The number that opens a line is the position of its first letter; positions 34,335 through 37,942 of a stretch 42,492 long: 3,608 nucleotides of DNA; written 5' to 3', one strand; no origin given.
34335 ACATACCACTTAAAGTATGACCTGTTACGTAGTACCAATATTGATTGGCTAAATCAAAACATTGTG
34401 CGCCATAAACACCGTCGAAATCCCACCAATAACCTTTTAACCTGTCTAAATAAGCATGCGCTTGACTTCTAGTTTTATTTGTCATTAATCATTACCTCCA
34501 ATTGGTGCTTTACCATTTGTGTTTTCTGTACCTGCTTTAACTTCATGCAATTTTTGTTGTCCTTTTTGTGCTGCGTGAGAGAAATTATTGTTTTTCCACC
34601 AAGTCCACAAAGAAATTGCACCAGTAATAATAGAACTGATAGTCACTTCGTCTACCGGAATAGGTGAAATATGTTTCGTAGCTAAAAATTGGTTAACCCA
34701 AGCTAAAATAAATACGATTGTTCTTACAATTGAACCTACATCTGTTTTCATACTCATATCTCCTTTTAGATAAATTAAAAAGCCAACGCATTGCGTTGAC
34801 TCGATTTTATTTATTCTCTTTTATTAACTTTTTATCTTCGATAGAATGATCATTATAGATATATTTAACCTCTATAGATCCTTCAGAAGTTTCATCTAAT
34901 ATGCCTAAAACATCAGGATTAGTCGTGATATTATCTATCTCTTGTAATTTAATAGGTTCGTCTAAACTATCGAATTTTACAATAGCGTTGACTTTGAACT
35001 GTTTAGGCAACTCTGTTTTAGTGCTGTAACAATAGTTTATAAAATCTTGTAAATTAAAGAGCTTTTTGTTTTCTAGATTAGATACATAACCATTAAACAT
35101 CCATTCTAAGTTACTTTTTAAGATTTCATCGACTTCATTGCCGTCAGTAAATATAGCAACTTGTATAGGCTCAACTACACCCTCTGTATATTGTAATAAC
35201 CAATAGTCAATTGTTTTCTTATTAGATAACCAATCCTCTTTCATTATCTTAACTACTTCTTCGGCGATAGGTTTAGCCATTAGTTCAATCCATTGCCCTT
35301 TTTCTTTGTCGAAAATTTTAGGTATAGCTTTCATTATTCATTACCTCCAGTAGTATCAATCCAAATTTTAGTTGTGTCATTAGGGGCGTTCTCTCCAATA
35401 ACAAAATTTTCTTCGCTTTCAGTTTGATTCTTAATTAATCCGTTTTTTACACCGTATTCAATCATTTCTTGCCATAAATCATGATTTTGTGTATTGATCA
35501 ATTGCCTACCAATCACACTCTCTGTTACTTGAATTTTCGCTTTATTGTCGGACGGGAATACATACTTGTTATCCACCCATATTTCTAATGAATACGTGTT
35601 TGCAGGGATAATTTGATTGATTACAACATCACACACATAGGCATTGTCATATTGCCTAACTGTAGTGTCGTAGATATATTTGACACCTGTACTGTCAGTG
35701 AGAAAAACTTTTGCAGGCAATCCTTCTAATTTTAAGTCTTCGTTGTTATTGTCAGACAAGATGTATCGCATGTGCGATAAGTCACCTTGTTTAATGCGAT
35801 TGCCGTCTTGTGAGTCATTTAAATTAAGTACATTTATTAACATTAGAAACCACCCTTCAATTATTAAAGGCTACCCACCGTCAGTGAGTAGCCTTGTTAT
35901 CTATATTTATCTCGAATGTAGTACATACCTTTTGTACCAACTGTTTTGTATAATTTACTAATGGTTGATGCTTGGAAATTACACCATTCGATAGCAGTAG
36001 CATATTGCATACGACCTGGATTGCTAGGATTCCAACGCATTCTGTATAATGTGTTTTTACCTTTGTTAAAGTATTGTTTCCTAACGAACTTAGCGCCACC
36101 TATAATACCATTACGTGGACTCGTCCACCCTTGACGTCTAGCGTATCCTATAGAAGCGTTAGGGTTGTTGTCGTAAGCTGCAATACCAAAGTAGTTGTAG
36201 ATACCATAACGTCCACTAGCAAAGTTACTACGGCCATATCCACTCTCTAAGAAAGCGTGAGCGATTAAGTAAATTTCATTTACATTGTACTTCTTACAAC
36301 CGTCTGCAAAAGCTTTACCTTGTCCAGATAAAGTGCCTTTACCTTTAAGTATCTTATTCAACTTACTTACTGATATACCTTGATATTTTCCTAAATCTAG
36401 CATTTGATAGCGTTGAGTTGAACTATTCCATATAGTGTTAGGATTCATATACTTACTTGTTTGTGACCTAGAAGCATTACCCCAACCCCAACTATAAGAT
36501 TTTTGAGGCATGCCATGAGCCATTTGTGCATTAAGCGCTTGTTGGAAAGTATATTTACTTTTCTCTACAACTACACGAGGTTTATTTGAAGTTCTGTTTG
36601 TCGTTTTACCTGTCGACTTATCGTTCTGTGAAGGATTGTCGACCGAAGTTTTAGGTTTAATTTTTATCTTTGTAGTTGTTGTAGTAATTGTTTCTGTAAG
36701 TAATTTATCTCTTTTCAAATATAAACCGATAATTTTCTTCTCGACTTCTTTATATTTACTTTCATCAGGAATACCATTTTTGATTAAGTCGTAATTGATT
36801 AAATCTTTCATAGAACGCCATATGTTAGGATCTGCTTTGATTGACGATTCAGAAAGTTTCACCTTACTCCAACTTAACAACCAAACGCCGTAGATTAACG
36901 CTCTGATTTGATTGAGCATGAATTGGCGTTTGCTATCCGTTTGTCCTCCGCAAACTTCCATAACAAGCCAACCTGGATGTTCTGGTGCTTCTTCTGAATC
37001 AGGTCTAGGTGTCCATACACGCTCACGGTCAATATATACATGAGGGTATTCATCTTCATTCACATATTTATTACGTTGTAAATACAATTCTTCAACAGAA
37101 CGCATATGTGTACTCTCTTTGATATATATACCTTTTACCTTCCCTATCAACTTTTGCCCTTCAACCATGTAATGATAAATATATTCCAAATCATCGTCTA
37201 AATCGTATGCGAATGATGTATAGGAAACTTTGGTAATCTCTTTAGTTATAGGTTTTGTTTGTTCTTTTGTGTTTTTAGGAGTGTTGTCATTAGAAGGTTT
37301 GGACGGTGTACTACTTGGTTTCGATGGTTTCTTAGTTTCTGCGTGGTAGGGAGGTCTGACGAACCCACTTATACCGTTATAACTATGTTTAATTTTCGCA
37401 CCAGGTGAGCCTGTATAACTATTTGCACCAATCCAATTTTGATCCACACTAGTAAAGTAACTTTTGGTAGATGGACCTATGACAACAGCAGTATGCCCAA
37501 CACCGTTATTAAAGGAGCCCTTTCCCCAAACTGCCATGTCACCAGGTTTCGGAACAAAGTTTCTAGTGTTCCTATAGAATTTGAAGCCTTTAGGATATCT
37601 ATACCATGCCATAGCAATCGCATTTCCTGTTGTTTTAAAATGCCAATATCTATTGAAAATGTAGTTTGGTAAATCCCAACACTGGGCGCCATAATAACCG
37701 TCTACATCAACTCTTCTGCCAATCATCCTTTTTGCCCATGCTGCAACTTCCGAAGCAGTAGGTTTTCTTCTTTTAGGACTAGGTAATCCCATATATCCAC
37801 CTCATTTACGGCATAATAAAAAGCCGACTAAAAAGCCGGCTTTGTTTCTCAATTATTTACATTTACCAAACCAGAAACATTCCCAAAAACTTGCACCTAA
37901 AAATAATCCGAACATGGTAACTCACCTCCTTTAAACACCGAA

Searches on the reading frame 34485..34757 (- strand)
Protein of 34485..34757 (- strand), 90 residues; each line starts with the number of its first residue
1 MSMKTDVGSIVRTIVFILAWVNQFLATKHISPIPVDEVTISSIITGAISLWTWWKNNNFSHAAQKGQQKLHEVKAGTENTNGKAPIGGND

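Call 81: search_protein_families(library=pfam, proteins=[window:34485-34757:-], max_evalue=0.001)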
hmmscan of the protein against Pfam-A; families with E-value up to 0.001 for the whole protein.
window:34485-34757:- (90 aa): 1 family
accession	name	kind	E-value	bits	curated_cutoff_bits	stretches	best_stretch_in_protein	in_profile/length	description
PF04688.18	Holin_SPP1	-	3.1e-17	62.9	27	1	5-72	2-73/74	SPP1 phage holin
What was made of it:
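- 34485..34757 (-): Holin of the SPP1 gp26 / PBSX XhlB family. PF04688 at E=3e-17 (call 81).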

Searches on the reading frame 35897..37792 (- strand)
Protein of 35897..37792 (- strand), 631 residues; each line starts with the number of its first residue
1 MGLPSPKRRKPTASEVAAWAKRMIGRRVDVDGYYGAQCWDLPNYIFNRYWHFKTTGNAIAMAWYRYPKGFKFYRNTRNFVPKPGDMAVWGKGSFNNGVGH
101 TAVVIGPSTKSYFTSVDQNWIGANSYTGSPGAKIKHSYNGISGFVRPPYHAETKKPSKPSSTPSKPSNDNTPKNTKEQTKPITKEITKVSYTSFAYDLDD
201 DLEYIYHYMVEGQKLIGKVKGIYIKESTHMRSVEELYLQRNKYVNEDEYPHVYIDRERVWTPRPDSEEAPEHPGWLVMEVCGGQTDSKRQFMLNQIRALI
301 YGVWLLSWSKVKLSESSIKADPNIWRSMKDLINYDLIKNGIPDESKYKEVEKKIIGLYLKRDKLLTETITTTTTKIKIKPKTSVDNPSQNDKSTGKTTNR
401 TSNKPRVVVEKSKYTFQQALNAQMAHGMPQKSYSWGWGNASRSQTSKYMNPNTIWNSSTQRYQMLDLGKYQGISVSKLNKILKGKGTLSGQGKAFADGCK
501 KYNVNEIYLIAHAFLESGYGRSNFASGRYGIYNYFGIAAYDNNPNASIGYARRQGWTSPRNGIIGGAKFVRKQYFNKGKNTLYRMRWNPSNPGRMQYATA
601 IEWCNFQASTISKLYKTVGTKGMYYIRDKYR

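Call 8: search_protein_families(library=pfam, proteins=[window:35897-37792:-], max_evalue=0.01)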
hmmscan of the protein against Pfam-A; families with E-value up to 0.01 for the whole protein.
window:35897-37792:- (631 aa): 2 families
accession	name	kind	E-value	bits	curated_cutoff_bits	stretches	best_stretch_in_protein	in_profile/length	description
PF01832.25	Glucosaminidase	-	3e-12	47.7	30.2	1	493-614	2-121/123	Mannosyl-glycoprotein endo-beta-N-acetylglucosaminidase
PF05257.22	CHAP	-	7.8e-09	36.4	26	1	31-119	4-81/81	CHAP domain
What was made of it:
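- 35897..37792 (-): Tail-associated cell-wall hydrolase (CHAP plus glucosaminidase), the gene downstream of the cassette in this phage. PF05257 and PF01832 hits (call 8).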
